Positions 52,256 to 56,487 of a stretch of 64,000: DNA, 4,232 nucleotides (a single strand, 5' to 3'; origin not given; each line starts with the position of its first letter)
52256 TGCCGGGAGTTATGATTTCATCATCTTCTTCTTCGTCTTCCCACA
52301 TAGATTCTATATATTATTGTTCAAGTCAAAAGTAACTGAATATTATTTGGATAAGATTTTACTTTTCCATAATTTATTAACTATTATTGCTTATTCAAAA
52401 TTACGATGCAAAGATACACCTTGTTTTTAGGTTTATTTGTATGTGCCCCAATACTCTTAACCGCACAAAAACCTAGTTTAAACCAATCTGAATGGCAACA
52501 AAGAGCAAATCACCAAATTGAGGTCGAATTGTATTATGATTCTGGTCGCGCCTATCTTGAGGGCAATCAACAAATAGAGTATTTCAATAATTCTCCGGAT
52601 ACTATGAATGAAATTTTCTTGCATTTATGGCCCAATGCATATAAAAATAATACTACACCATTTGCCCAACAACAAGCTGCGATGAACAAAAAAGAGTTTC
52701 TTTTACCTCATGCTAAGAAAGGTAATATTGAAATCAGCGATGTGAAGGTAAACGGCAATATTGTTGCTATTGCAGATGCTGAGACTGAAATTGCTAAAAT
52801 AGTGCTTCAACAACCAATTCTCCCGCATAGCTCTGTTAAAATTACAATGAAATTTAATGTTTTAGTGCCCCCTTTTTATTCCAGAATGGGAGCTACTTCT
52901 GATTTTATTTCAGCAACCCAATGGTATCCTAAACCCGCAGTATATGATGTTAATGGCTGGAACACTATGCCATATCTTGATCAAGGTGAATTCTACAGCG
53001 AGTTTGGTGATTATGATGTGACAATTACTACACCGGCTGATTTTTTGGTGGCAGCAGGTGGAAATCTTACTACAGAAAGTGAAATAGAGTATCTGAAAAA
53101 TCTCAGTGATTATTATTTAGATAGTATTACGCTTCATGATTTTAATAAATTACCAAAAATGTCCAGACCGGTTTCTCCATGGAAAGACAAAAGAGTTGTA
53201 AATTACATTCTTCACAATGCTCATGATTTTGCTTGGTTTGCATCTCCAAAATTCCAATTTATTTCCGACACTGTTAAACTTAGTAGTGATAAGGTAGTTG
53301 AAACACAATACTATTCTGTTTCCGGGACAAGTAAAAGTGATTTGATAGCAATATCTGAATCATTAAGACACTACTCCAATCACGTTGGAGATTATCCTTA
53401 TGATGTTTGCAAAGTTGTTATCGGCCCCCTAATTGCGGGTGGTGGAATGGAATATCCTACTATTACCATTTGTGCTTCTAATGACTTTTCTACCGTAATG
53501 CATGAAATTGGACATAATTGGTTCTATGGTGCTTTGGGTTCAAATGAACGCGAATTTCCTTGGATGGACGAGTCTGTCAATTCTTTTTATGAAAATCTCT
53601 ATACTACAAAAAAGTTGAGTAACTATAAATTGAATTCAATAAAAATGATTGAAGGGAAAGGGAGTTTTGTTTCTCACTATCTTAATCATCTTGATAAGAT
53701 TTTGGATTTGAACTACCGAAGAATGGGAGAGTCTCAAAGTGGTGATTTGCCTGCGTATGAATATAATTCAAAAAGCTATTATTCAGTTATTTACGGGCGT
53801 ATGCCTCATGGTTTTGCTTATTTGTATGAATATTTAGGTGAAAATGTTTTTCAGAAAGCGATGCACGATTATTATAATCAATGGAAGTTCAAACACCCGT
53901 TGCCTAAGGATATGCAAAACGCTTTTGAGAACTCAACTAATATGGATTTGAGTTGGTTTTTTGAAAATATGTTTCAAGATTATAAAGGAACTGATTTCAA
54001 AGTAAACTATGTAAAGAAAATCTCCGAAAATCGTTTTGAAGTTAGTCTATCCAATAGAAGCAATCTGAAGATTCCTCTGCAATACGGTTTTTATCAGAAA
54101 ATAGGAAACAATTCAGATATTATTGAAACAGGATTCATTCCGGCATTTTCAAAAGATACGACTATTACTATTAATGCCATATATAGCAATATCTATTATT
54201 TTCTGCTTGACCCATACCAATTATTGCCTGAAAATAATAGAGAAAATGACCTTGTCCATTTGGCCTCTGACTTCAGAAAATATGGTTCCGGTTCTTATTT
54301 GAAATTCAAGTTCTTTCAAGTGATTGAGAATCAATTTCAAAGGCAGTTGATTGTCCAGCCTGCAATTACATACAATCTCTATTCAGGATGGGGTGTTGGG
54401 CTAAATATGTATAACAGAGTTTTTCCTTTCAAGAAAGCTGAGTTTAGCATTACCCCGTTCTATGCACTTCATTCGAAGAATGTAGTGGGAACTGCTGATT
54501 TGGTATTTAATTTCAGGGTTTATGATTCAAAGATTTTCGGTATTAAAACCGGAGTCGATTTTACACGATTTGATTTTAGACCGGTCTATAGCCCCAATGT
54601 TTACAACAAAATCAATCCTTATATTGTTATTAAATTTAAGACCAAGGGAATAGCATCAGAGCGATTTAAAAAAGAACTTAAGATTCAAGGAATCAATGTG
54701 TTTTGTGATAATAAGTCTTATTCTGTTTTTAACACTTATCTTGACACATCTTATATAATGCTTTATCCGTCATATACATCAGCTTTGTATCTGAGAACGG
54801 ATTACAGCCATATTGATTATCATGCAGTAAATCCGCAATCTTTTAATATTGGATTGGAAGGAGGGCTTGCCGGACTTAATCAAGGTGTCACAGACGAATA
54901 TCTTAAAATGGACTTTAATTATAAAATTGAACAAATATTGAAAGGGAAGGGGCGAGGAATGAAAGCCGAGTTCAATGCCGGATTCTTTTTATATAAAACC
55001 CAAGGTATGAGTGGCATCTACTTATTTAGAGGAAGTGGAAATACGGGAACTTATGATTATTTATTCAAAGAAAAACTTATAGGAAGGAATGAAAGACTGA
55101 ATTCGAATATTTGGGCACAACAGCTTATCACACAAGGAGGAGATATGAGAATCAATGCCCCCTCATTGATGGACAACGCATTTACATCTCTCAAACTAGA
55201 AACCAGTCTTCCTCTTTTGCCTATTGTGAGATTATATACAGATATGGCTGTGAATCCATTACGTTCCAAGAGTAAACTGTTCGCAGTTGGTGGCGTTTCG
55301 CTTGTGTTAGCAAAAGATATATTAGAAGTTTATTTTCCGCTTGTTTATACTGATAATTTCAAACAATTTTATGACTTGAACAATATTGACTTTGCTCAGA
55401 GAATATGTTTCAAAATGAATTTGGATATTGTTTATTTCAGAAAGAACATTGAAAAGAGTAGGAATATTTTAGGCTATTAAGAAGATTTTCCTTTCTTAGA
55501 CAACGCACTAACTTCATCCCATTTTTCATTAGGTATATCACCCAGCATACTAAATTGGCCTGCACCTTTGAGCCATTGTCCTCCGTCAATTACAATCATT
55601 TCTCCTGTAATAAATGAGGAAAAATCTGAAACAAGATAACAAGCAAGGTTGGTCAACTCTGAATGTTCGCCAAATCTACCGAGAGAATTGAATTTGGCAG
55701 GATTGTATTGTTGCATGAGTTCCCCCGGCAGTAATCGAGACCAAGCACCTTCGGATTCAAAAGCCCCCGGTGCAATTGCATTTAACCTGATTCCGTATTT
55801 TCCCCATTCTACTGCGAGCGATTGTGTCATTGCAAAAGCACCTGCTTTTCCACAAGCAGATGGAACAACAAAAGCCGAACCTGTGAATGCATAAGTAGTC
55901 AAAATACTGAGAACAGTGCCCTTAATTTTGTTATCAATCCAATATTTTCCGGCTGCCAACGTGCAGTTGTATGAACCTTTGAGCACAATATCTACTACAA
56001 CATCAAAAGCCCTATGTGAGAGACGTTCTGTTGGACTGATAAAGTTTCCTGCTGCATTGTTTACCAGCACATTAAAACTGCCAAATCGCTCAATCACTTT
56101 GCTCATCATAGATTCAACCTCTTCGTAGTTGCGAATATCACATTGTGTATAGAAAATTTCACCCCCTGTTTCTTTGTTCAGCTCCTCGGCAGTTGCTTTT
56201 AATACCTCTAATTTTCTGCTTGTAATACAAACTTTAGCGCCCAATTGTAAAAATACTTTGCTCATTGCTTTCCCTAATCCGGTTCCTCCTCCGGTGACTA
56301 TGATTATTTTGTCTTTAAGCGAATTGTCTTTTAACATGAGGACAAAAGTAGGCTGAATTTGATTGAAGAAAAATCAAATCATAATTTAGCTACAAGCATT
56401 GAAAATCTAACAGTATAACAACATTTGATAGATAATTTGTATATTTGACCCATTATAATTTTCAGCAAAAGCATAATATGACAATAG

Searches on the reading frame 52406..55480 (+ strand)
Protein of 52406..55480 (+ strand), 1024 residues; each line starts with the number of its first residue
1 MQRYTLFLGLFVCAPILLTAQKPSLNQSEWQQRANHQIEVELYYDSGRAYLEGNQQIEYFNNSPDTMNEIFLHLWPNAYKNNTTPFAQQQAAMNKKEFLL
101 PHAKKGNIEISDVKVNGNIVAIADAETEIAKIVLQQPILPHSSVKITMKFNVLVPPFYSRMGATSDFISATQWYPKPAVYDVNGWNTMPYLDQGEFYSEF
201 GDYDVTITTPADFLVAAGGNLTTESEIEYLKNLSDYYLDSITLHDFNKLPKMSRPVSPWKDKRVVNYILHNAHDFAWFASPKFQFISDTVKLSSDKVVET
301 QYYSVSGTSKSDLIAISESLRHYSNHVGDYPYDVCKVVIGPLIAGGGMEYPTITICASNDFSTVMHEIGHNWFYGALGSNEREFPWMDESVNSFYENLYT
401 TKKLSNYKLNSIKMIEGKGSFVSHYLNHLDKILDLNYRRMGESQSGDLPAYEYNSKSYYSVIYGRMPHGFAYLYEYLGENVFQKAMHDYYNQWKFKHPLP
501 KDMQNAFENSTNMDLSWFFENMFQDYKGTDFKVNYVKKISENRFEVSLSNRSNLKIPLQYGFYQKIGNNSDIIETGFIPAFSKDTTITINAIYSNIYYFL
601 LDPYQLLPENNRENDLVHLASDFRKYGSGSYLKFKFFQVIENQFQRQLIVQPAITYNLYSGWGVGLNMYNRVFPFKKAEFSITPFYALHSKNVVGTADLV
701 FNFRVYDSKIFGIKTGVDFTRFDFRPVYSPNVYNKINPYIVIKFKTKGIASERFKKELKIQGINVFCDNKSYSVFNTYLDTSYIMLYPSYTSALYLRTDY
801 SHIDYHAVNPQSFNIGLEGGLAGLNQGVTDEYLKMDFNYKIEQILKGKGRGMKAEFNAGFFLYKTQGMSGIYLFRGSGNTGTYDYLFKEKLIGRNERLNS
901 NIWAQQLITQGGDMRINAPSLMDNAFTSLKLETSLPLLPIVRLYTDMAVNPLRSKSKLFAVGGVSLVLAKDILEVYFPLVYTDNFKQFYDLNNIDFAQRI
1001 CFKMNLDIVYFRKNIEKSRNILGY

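Call 8: search_protein_families(library=pfam, proteins=[window:52406-55480:+], max_evalue=0.00001)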
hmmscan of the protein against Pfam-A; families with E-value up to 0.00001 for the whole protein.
window:52406-55480:+ (1024 aa): 1 family
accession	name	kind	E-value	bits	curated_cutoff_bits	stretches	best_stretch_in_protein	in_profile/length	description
PF01433.26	Peptidase_M1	-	1.1e-09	38.7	27.7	1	361-520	68-216/218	Peptidase family M1 domain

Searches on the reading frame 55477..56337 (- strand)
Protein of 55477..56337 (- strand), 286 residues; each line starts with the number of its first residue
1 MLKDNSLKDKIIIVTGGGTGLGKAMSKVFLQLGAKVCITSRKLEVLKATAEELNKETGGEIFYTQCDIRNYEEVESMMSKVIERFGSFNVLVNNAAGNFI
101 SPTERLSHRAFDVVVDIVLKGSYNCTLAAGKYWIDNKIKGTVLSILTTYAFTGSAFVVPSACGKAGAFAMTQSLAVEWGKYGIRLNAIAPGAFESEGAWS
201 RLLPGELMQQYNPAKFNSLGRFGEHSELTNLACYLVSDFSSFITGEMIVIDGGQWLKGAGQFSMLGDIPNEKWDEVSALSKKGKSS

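Call 8: search_protein_families(library=pfam, proteins=[window:55477-56337:-], max_evalue=0.00001)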
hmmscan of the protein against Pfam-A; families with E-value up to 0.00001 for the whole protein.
window:55477-56337:- (286 aa): 3 families
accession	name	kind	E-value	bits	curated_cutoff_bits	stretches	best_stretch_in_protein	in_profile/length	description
PF13561.12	adh_short_C2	-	8.6e-42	143.8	27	1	19-253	6-234/236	Enoyl-(Acyl carrier protein) reductase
PF00106.31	adh_short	-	1.8e-41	142.3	26.6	1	10-197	1-186/195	short chain dehydrogenase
PF08659.16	KR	-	4.8e-08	33.6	22.6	1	12-117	3-111/180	KR domain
